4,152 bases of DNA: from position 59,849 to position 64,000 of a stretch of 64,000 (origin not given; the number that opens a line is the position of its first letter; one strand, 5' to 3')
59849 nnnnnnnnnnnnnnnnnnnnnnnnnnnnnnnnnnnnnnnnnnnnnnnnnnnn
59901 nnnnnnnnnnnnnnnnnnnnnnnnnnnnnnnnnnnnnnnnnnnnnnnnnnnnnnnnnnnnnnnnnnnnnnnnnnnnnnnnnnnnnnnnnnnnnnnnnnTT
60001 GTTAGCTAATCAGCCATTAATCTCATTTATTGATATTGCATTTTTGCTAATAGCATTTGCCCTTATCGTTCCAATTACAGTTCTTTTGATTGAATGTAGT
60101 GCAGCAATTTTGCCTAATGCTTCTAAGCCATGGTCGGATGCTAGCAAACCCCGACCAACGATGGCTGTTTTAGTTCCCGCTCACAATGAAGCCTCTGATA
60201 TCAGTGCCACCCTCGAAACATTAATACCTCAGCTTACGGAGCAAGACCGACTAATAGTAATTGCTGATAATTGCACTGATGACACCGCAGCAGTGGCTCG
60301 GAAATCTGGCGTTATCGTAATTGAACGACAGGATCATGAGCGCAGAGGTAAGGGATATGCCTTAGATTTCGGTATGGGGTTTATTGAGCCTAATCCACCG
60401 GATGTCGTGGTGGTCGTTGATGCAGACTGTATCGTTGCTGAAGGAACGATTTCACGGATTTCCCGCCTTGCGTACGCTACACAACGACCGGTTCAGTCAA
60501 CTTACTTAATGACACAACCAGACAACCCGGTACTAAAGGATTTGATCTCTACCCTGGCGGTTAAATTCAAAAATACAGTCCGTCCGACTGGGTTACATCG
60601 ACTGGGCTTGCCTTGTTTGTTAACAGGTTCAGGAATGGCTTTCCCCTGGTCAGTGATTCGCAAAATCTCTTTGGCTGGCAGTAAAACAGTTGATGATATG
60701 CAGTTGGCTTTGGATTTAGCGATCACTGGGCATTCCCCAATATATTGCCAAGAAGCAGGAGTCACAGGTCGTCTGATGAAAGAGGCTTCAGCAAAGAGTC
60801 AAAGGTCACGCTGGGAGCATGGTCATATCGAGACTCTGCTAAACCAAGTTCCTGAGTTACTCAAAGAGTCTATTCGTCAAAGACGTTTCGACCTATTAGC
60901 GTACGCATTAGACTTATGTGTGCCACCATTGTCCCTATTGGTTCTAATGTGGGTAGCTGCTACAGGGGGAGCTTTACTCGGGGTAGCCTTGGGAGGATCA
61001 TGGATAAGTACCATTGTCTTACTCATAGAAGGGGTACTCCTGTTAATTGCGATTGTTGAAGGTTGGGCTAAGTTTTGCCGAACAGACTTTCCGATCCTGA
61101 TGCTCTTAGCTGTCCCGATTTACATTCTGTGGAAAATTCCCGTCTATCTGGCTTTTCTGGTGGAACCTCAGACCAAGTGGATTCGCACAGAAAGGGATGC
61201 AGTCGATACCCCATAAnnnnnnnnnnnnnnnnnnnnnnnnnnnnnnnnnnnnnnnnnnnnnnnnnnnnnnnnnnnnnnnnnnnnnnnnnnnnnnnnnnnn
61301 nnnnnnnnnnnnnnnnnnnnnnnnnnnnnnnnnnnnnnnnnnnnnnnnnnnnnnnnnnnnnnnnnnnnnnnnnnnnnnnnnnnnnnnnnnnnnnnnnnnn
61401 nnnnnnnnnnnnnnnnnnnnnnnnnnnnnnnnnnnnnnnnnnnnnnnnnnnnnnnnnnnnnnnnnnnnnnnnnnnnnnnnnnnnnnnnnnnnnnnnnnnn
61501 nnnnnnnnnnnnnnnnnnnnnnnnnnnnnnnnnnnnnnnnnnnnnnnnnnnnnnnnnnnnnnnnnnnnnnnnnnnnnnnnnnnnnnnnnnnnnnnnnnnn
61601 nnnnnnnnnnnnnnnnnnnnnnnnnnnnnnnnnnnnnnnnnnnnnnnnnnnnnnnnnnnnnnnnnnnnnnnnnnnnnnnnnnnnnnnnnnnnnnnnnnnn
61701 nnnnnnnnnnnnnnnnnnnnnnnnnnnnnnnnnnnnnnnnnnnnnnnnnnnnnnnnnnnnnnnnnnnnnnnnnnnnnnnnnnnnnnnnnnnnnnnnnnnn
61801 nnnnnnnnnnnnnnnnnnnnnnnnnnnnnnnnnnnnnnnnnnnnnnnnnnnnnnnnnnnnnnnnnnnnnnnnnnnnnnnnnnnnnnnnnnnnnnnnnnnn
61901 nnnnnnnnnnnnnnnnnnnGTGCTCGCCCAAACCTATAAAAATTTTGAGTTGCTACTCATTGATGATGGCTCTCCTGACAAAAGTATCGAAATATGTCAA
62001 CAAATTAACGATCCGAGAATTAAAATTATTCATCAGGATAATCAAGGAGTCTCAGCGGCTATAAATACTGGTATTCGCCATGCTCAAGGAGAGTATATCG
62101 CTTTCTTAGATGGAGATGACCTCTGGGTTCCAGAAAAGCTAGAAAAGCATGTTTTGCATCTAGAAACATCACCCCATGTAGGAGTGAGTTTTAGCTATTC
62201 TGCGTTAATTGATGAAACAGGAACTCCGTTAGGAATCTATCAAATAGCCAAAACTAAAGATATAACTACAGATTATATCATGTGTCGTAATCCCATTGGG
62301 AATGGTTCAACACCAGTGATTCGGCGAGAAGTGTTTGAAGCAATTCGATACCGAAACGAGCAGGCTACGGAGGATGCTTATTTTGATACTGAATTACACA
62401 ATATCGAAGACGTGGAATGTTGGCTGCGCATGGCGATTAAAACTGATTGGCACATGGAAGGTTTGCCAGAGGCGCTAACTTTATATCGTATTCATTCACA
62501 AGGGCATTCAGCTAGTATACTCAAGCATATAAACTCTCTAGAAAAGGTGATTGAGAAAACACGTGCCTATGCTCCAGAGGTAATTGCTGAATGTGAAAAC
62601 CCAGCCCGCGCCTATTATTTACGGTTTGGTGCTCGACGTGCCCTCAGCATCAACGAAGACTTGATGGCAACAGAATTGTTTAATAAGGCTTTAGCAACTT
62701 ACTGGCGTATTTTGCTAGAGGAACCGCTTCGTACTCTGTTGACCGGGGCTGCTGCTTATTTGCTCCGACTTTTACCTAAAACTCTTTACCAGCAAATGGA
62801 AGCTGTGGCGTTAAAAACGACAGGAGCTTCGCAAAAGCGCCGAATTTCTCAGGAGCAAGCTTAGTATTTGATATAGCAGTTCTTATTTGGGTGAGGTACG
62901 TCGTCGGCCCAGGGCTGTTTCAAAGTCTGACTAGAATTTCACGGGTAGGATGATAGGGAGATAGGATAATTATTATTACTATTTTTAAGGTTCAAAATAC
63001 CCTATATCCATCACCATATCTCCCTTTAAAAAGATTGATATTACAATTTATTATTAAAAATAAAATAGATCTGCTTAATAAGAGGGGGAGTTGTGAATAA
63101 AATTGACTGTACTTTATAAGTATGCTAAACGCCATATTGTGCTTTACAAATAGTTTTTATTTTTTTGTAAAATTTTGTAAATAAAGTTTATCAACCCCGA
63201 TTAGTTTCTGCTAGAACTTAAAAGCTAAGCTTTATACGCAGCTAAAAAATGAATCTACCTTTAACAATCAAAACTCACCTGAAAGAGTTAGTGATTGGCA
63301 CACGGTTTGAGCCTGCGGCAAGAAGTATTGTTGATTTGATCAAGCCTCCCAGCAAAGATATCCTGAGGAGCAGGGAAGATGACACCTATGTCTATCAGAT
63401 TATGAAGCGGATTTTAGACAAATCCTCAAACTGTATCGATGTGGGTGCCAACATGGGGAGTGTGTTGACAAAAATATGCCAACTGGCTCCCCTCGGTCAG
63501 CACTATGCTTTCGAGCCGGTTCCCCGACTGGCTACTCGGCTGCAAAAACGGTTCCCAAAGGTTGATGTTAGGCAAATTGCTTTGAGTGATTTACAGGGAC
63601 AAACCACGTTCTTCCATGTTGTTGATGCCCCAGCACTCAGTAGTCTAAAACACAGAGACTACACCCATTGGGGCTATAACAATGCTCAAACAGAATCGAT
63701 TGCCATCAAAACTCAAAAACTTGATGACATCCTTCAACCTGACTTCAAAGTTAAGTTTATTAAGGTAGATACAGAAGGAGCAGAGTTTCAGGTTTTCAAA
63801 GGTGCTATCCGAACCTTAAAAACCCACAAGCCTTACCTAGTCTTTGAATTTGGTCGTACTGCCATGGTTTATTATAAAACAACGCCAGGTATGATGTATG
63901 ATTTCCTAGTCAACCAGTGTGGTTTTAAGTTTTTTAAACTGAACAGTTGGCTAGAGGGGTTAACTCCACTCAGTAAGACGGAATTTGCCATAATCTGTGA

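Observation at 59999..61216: Synthase-type (QxxRW) processive GT2 embedded in a Wzx/Wzy-type polysaccharide locus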

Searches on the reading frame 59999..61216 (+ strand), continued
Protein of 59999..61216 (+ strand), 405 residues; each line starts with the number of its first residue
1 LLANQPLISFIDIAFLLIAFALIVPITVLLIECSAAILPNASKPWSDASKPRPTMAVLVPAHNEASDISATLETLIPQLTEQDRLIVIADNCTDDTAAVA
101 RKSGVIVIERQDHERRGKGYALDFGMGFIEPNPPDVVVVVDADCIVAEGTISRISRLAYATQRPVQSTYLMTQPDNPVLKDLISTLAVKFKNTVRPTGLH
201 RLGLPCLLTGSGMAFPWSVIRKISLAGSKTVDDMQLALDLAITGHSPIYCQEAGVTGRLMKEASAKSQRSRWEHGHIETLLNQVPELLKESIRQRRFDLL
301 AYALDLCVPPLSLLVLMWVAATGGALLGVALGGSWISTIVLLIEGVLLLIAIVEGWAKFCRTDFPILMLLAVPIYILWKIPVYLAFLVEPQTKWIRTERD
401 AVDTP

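Call 46: find_related_loci(query=A2, collection=genome_contigs, flank=8000)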
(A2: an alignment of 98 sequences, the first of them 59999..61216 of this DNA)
Query A2 (405 aa) in genome_contigs; peptide patterns used: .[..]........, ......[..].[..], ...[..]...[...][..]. (x = any residue, [..] = any of these).
600 stretches matched a pattern (row limit reached: there are more); 591 encode a relative of the query (tblastn E <= 1e-3); the best 80 are kept; 80 distinct loci.
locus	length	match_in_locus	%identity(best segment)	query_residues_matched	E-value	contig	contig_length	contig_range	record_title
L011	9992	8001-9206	64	1-402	1e-169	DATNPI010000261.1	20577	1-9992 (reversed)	MAG TPA_asm: Coleofasciculaceae cyanobacterium isolate SMAG_U16477 k141_317015, whole genome shotgun sequence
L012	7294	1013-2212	64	6-405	2e-167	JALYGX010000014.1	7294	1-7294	MAG: Cyanobacteriota bacterium isolate GDC bin22 SD1469-71_k127_1632817, whole genome shotgun sequence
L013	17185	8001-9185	65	10-405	6e-164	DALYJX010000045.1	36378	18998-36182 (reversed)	MAG TPA_asm: Phormidiaceae cyanobacterium CTOTU46633 NODE_100_length_36378_cov_29.865843, whole genome shotgun sequence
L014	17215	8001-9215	58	1-405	3e-162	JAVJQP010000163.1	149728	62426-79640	MAG: Coleofasciculus sp. D1-CHI-01 k141_9866, whole genome shotgun sequence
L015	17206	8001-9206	60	1-401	3e-162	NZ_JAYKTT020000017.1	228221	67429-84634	Chlorogloeopsis sp. ULAP02 17, whole genome shotgun sequence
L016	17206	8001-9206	63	4-405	3e-162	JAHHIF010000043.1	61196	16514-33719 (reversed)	MAG: Symplocastrum torsivum CPER-KK1 scaffold_196_c1, whole genome shotgun sequence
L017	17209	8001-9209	62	1-403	1e-156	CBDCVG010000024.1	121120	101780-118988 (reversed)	MAG: Caldora sp. isolate e91194d1-5003-4bb1-8e0a-ecd65b6f64b4 genome assembly, contig: contig_24, whole genome shotgun s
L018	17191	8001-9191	57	4-400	4e-149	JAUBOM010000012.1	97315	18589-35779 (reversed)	Microcoleus sp. herbarium2 NODE_12_length_97315_cov_52.538855, whole genome shotgun sequence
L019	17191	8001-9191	58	4-400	8e-148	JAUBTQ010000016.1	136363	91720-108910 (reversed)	Microcoleus sp. BROC3 NODE_47_length_136363_cov_21.413689, whole genome shotgun sequence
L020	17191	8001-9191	57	4-400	9e-144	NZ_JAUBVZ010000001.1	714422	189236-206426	Microcoleus sp. A006_D1 NODE_1_length_714422_cov_32.336584, whole genome shotgun sequence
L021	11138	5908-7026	60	32-405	2e-141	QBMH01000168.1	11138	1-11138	MAG: Leptolyngbya sp. isolate ULC077bin1 scaffold168_size11138, whole genome shotgun sequence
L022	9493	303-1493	56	4-400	7e-140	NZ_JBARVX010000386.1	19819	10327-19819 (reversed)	MAG: Microcoleus sp. isolate MFD12116_ilm_asm_bin10 k127_244508, whole genome shotgun sequence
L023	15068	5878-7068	58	4-400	3e-136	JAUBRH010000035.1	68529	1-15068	Microcoleus sp. N9_A2 NODE_77_length_68529_cov_70.036332, whole genome shotgun sequence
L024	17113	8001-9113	58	30-400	2e-134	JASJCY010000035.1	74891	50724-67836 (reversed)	MAG: Nostocaceae cyanobacterium isolate MO_167.B47 MO_167.c_438, whole genome shotgun sequence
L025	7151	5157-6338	53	7-400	3e-134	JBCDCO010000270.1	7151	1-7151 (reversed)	MAG: Cyanobacteria bacterium P01_G01_bin.19 k141_1855472_length_7151_cov_30.8632, whole genome shotgun sequence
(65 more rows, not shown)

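Call 54: search_protein_families(library=pfam, alignment_id=A3, max_evalue=0.00001)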
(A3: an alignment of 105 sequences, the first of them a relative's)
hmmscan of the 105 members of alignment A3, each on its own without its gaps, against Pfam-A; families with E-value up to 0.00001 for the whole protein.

A. member 1, L028:7407-7985:+ (193 aa): 1 family
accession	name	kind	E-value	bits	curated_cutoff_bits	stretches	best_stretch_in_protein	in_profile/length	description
PF00132.30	Hexapep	-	6.1e-13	48.3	27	1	133-165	2-34/36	Bacterial transferase hexapeptide (six repeats)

B. families by the number of members that match (of 105 scanned): 137 families (the first 25 are shown)
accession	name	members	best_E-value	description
PF00132.30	Hexapep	8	6.1e-13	Bacterial transferase hexapeptide (six repeats)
PF01370.27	Epimerase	6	2.4e-23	NAD dependent epimerase/dehydratase family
PF02719.21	Polysacc_synt_2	5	1.2e-29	Polysaccharide biosynthesis protein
PF16363.11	GDP_Man_Dehyd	5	9.9e-17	GDP-mannose 4,6 dehydratase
PF01073.25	3Beta_HSD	5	5e-11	3-beta hydroxysteroid dehydrogenase/isomerase family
PF04321.23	RmlD_sub_bind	5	1.4e-08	RmlD substrate binding domain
PF00805.28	Pentapeptide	4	1.2e-122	Pentapeptide repeats (8 copies)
PF00437.27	T2SSE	4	1.3e-52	Type II/IV secretion system protein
PF13599.13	Pentapeptide_4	4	1.1e-46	Pentapeptide repeat region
PF13576.12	Pentapeptide_3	4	2.1e-31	Pentapeptide repeats (9 copies)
PF13401.12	AAA_22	4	3.9e-06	AAA domain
PF00291.31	PALP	3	4.5e-83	Pyridoxal-phosphate dependent enzyme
PF00585.24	Thr_dehydrat_C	3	3.7e-51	C-terminal regulatory domain of Threonine dehydratase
PF02878.22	PGM_PMM_I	3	7.5e-28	Phosphoglucomutase/phosphomannomutase, alpha/beta/alpha domain I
PF00512.31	HisKA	3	2.5e-22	His Kinase A (phospho-acceptor) domain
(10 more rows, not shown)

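Call 55: search_protein_families(library=pfam, alignment_id=A4, max_evalue=0.00001)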
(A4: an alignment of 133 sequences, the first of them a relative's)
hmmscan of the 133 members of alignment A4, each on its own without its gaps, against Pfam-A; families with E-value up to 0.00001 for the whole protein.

A. member 1, L049:8096-8593:+ (166 aa): 0 families

B. families by the number of members that match (of 133 scanned): 85 families (the first 25 are shown)
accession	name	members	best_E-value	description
PF00132.30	Hexapep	9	1.1e-15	Bacterial transferase hexapeptide (six repeats)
PF04321.23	RmlD_sub_bind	8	1.2e-100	RmlD substrate binding domain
PF01370.27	Epimerase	8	1.4e-57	NAD dependent epimerase/dehydratase family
PF16363.11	GDP_Man_Dehyd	8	3.1e-55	GDP-mannose 4,6 dehydratase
PF01073.25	3Beta_HSD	7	9e-21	3-beta hydroxysteroid dehydrogenase/isomerase family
PF04932.20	Wzy_C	7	5.4e-20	O-Antigen ligase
PF02719.21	Polysacc_synt_2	6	1.7e-20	Polysaccharide biosynthesis protein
PF13480.13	Acetyltransf_6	5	3.1e-40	Acetyltransferase (GNAT) domain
PF01757.29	Acyl_transf_3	5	2.7e-26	Acyltransferase domain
PF13460.12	NAD_binding_10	5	3e-24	NAD(P)H-binding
PF05368.20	NmrA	5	4.3e-16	NmrA-like family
PF04393.18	DUF535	3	7.9e-69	Protein of unknown function (DUF535)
PF07993.18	NAD_binding_4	3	9.2e-14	Male sterility protein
PF00106.31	adh_short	3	7.9e-09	short chain dehydrogenase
PF14602.12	Hexapep_2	3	8.8e-08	Hexapeptide repeat of succinyl-transferase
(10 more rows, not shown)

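Call 73: search_protein_families(library=ncbifam, alignment_id=A2, max_evalue=1e-8)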
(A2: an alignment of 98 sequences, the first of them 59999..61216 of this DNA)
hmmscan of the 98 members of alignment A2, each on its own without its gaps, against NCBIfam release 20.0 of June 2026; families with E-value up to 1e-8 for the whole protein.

A. member 1, window:59999-61216:+ (405 aa): 3 families
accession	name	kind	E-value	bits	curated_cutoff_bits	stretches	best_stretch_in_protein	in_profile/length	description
NF041865.1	EpsU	equivalog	5.9e-59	200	700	1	15-401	4-392/394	exopolysaccharide biosynthesis GT2 family glycosyltransferase EpsU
TIGR03937.1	PgaC_IcaA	equivalog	4.9e-10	38.9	422.3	0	49-150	41-142/407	poly-beta-1,6-N-acetyl-D-glucosamine synthase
NF010496.0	PRK13915.1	equivalog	5e-09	35.7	262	1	50-146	28-129/307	glucosyl-3-phosphoglycerate synthase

B. families by the number of members that match (of 98 scanned): 13 families
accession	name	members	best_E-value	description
NF041865.1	EpsU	98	1.8e-66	exopolysaccharide biosynthesis GT2 family glycosyltransferase EpsU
NF053846.1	glyco_with_XrtP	86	5.5e-25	XrtP-associated glycosyltransferase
NF010496.0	PRK13915.1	70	3.6e-15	glucosyl-3-phosphoglycerate synthase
TIGR03937.1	PgaC_IcaA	69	2.6e-17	poly-beta-1,6-N-acetyl-D-glucosamine synthase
TIGR03469.1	HpnB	61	9.4e-14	hopene-associated glycosyltransferase HpnB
TIGR04182.1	glyco_TIGR04182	44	3e-13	S-layer glycoprotein N-glycosyltransferase AglJ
TIGR04283.1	glyco_like_mftF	30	2.3e-12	TIGR04283 family arsenosugar biosynthesis glycosyltransferase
NF058614.1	PPMAGASynPpgS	19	7.6e-14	polyprenyl-phospho-N-acetylgalactosaminyl synthase PpgS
TIGR03965.1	mycofact_glyco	8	3.7e-11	mycofactocin biosynthesis glycosyltransferase MftF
TIGR03111.1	glyc2_xrt_Gpos1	1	8.3e-10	TIGR03111 family XrtG-associated glycosyltransferase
TIGR04242.1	nodulat_NodC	1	9.1e-10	chitooligosaccharide synthase NodC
NF041391.1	DPhHxTase_Halo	1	5.5e-09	dolichyl-phosphate hexose transferase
NF045692.1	OglycostaseCruG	1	7.1e-09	2'-O-glycosyltransferase CruG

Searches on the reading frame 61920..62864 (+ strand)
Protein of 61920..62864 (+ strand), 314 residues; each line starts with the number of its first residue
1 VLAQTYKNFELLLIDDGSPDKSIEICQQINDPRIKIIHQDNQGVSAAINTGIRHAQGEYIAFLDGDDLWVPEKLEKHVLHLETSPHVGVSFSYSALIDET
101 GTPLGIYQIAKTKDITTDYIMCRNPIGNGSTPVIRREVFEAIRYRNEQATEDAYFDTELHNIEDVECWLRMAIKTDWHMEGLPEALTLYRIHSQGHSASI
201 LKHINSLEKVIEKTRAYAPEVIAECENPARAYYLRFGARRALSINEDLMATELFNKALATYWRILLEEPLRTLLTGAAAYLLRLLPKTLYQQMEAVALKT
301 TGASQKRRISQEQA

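Call 3: search_protein_families(library=pfam, proteins=[window:61920-62864:+], max_evalue=0.001)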
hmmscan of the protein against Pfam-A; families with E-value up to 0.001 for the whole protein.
window:61920-62864:+ (314 aa): 3 families
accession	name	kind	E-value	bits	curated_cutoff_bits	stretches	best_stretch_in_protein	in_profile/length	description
PF00535.33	Glycos_transf_2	-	2.2e-30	106.2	23.3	1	2-142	21-167/168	Glycosyl transferase family 2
PF10111.15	Glyco_tranf_2_2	-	7.4e-16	58.9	27.3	1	7-176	28-204/276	Glycosyltransferase like family 2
PF13641.12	Glyco_tranf_2_3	-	1.8e-08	35.2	27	1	2-187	24-209/230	Glycosyltransferase like family 2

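Call 4: search_protein_families(library=ncbifam, proteins=[window:61920-62864:+], max_evalue=0.001)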
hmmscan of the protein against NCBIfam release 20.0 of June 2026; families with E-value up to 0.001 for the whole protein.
window:61920-62864:+ (314 aa): 20 families
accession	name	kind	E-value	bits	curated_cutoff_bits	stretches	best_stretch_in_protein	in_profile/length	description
NF047683.1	TeichurnBiosyTuaG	equivalog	4.5e-26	92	400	1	2-199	29-213/252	teichuronic acid biosynthesis protein TuaG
NF053739.1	GlytfEpsEBac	equivalog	1e-20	73.9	450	1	2-185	24-198/265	glycosyltransferase EpsE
NF007482.0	PRK10073.1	equivalog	2.4e-20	72.8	423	1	2-81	29-109/334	glycosyltransferase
TIGR03937.1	PgaC_IcaA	equivalog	1.1e-14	54.2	422.3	1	2-89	68-158/407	poly-beta-1,6-N-acetyl-D-glucosamine synthase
NF007453.0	PRK10018.1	equivalog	1.4e-14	54.5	382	1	2-179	29-199/280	colanic acid biosynthesis glycosyltransferase WcaA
NF041875.1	EPS_EpsD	equivalog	2.2e-14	53.6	370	1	3-83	23-106/325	exopolysaccharide biosynthesis glycosyltransferase EpsD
TIGR04017.1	WcaA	equivalog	4.6e-14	52.7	495.75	1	2-179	28-198/279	colanic acid biosynthesis glycosyltransferase WcaA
TIGR04283.1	glyco_like_mftF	equivalog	1.5e-10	41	182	1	5-176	24-185/221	TIGR04283 family arsenosugar biosynthesis glycosyltransferase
TIGR03965.1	mycofact_glyco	equivalog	5.5e-10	38.7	280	1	7-88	104-185/467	mycofactocin biosynthesis glycosyltransferase MftF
NF050050.1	ProtGlycPglI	equivalog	3.4e-09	36.5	500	1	2-78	25-105/306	GalNAc(5)-diNAcBac-PP-undecaprenol beta-1,3-glucosyltransferase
NF041394.1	GtaseAglG_Halo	equivalog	3.7e-09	36.3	440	1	2-89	26-115/304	glucosyl-dolichyl phosphate glucuronosyltransferase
NF038302.1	EPS_HpsE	equivalog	1.7e-08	33.8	300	1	8-177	33-210/307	hormogonium polysaccharide biosynthesis glycosyltransferase HpsE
NF047588.1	GlcsyltransPgfSStrep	equivalog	1.9e-08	33.9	500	1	5-76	31-104/308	glycosyltransferase PgfS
NF007986.1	PRK10714.1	equivalog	1.2e-07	31.1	529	1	5-79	35-113/316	undecaprenyl-phosphate 4-deoxy-4-formamido-L-arabinose transferase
NF038299.1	EPS_HpsN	equivalog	1.2e-06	27.8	425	1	2-89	24-114/317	hormogonium polysaccharide biosynthesis glycosyltransferase HpsN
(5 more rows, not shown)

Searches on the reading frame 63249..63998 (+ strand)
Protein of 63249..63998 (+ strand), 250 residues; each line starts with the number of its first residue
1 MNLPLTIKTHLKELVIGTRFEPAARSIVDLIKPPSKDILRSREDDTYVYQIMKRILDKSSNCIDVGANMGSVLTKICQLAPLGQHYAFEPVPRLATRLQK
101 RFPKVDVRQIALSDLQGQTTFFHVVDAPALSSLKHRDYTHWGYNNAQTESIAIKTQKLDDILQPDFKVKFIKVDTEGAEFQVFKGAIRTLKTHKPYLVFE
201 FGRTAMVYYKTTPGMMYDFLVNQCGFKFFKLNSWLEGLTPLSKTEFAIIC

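Call 78: search_protein_families(library=pfam, proteins=[window:63249-63998:+], max_evalue=0.01)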
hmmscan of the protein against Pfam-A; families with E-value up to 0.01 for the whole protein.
window:63249-63998:+ (250 aa): 1 family
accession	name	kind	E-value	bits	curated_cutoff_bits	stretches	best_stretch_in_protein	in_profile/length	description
PF05050.19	Methyltransf_21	-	8.9e-21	75.2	22.7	1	64-228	1-173/173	Methyltransferase FkbM domain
